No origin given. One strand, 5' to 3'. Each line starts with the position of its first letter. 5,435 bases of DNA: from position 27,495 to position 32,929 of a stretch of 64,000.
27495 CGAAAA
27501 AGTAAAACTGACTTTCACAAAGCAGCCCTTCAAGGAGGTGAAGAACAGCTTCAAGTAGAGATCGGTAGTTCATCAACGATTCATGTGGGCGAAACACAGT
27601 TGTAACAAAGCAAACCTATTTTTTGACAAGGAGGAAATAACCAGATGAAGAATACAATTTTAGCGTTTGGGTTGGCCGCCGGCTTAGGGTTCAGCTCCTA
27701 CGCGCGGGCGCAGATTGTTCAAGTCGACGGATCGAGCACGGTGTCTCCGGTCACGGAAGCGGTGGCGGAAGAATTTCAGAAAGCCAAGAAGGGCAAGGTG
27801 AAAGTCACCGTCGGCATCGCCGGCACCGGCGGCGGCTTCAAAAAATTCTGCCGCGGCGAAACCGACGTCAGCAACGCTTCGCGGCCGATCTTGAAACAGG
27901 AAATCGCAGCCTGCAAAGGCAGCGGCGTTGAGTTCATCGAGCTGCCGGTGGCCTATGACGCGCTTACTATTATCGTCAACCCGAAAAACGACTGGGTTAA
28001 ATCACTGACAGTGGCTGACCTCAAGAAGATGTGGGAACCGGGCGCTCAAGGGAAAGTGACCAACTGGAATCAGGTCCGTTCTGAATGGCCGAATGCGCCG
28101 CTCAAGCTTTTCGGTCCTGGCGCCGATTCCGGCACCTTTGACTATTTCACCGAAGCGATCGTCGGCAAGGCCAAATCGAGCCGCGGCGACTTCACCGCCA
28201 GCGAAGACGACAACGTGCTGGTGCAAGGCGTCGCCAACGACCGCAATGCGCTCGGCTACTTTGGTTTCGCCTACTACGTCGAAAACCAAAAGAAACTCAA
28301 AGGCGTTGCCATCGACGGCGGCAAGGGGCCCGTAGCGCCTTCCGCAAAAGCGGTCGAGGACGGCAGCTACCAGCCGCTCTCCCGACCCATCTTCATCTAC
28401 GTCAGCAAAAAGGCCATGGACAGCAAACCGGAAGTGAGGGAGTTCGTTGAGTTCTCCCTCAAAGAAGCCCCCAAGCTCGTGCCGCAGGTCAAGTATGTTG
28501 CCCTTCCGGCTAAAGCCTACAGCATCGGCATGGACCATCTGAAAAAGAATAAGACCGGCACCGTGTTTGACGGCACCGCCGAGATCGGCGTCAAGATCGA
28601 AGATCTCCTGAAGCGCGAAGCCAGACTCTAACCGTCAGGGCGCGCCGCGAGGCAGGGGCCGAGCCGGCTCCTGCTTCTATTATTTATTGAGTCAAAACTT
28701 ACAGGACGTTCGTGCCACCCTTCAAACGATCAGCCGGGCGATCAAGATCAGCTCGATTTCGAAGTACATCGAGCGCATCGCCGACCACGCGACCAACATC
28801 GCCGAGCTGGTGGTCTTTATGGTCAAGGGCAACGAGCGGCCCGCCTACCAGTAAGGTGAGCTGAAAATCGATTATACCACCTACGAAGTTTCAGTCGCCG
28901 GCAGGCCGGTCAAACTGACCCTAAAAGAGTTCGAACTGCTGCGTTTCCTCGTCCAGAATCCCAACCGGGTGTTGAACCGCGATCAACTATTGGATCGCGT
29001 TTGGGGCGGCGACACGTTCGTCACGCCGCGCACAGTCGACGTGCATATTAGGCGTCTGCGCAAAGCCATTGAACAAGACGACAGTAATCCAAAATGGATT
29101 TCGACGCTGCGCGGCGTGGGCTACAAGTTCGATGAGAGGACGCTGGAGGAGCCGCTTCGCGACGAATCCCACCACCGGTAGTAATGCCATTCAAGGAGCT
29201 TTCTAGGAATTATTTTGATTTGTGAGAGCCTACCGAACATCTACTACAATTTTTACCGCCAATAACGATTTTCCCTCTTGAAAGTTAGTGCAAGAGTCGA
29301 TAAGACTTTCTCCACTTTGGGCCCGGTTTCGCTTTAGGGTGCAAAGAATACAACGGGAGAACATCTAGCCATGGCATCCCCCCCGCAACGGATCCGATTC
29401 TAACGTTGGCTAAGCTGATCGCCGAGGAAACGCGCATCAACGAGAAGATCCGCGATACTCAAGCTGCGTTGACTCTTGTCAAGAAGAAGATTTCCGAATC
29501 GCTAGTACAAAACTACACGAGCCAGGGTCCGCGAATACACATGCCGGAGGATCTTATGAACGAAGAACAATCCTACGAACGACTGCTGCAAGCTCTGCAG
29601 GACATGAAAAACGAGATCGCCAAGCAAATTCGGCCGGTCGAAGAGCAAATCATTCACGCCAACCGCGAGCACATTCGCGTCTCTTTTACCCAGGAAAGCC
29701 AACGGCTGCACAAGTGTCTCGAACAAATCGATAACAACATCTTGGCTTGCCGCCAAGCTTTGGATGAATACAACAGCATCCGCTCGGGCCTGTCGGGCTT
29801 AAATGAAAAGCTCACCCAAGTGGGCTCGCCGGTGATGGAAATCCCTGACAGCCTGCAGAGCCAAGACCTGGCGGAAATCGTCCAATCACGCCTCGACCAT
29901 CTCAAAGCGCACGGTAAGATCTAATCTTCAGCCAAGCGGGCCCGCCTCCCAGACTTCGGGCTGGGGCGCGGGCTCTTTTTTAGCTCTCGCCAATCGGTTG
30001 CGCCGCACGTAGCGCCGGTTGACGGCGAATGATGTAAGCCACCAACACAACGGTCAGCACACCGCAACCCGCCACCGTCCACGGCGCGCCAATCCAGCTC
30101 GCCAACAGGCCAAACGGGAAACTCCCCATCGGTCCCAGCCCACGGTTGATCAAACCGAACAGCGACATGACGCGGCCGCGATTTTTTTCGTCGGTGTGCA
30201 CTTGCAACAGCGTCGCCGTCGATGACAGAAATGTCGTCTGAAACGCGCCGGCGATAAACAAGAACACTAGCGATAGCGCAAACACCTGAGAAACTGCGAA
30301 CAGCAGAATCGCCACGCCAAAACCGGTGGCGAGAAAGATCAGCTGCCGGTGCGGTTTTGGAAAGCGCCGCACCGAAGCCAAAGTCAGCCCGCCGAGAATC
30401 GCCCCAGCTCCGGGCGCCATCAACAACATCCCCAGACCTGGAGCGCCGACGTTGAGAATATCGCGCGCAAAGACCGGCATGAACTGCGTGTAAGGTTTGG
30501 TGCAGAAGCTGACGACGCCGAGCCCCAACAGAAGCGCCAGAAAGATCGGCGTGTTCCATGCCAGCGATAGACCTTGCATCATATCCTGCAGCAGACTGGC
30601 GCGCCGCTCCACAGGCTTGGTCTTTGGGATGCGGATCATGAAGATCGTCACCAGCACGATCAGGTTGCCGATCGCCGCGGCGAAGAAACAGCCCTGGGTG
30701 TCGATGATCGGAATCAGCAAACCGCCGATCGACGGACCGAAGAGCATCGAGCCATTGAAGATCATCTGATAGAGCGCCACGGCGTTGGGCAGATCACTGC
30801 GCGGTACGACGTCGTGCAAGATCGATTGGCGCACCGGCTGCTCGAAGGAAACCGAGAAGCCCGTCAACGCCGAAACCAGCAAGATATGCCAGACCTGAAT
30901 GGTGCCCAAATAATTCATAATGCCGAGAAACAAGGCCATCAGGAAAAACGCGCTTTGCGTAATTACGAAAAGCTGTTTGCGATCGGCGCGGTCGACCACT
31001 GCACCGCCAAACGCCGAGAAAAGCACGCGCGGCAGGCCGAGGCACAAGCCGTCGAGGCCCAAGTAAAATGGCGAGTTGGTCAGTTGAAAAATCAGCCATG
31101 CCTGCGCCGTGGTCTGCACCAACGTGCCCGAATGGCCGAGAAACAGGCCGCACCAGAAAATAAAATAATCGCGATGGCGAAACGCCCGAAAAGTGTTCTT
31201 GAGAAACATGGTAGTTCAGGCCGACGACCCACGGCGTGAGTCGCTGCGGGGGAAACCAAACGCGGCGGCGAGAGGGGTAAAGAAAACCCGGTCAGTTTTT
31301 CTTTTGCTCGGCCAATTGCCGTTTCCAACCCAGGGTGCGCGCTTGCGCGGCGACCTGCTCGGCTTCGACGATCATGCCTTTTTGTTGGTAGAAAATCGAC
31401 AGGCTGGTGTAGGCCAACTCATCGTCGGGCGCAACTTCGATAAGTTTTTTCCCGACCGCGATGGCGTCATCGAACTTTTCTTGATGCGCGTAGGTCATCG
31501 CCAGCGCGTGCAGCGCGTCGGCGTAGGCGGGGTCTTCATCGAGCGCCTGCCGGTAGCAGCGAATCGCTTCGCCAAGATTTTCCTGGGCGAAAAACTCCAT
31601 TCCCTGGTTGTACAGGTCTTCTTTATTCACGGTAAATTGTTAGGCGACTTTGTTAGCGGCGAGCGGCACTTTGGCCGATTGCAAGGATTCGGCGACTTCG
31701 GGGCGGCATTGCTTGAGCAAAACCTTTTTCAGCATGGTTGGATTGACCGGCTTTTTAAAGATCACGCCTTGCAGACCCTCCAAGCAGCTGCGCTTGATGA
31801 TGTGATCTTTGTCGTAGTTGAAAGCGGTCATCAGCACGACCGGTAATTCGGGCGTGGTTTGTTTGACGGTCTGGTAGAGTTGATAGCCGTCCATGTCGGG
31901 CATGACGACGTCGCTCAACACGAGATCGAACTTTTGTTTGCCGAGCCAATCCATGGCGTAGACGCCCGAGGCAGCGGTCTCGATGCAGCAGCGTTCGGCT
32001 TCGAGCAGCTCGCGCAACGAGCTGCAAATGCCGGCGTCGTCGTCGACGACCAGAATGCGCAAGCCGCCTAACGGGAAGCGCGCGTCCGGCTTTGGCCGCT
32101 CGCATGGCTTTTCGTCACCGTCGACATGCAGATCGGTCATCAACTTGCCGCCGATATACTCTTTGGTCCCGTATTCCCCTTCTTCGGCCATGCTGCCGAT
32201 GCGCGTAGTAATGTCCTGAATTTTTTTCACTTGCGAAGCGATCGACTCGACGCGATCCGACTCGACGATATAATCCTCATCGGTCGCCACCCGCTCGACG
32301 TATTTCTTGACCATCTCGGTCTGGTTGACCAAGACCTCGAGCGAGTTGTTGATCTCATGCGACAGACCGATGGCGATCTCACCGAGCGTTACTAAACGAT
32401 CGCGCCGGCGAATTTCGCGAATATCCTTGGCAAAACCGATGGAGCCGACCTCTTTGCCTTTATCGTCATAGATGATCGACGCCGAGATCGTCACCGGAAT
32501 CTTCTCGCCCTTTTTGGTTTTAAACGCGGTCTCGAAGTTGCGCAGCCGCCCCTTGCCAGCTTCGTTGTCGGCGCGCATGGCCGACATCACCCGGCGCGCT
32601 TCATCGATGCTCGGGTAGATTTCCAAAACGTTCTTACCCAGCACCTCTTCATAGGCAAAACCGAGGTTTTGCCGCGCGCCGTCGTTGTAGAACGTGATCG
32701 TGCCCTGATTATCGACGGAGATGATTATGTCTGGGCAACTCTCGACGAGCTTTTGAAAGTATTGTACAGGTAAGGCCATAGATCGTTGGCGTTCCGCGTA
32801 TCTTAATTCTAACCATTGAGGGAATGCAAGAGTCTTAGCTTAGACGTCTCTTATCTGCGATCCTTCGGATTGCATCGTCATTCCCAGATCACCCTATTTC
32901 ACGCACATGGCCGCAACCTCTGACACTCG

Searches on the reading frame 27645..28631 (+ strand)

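Call 69: search_protein_families(library=pfam, proteins=[window:27645-28631:+], max_evalue=0.0001)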
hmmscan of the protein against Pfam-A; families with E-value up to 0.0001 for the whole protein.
window:27645-28631:+ (328 aa): 2 families
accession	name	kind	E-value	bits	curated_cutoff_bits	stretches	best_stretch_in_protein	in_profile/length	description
PF12849.12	PBP_like_2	-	1.7e-41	143.2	27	1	23-273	10-265/267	PBP superfamily domain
PF12727.12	PBP_like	-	5.9e-13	48.8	27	1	42-270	2-191/193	PBP superfamily domain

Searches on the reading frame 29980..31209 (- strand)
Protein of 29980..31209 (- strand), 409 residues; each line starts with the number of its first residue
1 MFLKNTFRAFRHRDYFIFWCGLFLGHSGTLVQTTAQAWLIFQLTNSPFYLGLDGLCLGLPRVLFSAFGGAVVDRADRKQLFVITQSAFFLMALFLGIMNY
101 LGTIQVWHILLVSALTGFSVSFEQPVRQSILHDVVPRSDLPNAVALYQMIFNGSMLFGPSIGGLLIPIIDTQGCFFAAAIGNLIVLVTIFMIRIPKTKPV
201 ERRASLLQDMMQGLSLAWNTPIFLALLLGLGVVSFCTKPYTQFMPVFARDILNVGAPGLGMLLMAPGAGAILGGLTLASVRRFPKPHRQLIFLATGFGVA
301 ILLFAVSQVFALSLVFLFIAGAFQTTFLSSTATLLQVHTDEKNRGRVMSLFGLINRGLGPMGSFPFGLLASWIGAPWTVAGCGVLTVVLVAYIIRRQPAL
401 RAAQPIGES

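Call 69: search_protein_families(library=pfam, proteins=[window:29980-31209:-], max_evalue=0.0001)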
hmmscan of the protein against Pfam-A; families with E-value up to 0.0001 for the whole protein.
window:29980-31209:- (409 aa): 2 families
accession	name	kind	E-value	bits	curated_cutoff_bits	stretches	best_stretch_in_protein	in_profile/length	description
PF05977.19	MFS_3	-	3.9e-44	151.4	27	1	6-394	3-393/524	Transmembrane secretion effector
PF07690.21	MFS_1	-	1.3e-33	116.9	33.4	2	20-298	3-279/347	Major Facilitator Superfamily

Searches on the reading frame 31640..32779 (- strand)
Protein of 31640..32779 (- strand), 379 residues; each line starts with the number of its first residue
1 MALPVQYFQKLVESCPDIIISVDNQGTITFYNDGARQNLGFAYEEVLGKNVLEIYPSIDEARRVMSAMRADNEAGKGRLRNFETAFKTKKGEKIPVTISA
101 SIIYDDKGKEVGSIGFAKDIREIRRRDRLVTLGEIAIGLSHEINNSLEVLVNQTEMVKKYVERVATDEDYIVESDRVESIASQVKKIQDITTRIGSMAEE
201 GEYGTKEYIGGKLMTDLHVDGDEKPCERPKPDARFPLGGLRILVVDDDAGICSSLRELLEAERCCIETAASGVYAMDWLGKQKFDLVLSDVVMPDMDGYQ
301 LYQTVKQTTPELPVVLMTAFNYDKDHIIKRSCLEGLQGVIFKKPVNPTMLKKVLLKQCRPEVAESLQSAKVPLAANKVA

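Call 69: search_protein_families(library=pfam, proteins=[window:31640-32779:-], max_evalue=0.0001)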
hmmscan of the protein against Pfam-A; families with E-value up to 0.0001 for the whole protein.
window:31640-32779:- (379 aa): 5 families
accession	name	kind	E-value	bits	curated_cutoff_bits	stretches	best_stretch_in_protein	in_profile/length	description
PF00072.30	Response_reg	-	1.5e-22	80.3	30.2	1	242-352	1-108/111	Response regulator receiver domain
PF13426.13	PAS_9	-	2.4e-16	60.3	27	1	16-122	1-103/103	PAS domain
PF00989.32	PAS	-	3e-16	59.9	22.6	1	8-120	3-113/113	PAS fold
PF08448.16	PAS_4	-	4.9e-11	43.3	23.1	1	12-124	1-109/110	PAS fold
PF13188.13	PAS_8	-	9.6e-05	22.6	21.8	0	7-61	2-53/65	PAS domain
